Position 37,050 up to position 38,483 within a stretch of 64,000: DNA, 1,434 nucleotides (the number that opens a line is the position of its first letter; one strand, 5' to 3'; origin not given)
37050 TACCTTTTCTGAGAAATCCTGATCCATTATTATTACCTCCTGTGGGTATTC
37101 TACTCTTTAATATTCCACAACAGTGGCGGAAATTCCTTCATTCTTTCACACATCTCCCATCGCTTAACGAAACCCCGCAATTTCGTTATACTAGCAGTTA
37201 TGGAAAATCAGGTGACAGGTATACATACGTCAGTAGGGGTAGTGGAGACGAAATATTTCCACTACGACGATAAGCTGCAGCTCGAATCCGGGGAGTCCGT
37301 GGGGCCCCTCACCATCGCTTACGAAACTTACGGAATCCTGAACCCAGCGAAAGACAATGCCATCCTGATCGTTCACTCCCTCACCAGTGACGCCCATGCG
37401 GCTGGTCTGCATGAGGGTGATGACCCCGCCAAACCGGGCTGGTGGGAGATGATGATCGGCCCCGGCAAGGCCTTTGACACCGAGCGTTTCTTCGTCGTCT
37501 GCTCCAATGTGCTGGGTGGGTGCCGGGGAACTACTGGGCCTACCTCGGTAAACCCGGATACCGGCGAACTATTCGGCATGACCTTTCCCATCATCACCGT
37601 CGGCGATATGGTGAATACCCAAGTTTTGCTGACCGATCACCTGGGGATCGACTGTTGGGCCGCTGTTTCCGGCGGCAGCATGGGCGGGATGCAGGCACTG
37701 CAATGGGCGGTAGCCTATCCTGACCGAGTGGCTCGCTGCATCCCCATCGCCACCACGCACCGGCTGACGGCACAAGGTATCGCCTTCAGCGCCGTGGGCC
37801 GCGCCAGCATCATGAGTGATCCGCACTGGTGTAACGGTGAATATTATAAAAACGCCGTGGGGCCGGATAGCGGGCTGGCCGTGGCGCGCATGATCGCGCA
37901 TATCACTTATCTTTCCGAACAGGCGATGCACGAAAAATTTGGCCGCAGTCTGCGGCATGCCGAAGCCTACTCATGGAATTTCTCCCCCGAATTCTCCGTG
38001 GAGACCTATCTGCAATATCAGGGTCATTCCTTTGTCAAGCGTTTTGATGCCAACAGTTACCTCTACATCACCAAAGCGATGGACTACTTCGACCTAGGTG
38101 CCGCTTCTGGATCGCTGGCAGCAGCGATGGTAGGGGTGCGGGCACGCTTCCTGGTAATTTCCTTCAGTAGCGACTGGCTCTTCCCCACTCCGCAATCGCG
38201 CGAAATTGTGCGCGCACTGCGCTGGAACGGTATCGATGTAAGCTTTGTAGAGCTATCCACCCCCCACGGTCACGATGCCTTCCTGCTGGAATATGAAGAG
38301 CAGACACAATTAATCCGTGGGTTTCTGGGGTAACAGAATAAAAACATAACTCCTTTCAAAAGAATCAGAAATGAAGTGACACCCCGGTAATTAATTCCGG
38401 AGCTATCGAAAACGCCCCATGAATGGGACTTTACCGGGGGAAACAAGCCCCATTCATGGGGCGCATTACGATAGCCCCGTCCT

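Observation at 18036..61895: Tandem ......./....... heptad tracts (2-5 copies) immediately upstream of four unrelated plus-strand genes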

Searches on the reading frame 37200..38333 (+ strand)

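Call 29: search_protein_families(library=pfam, proteins=[window:37200-38333:+])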
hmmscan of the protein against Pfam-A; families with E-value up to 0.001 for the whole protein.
window:37200-38333:+ (377 aa): 1 family
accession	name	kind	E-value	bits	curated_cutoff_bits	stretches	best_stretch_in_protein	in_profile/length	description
PF00561.26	Abhydrolase_1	-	9.5e-19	68.5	25.8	1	54-364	2-244/245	alpha/beta hydrolase fold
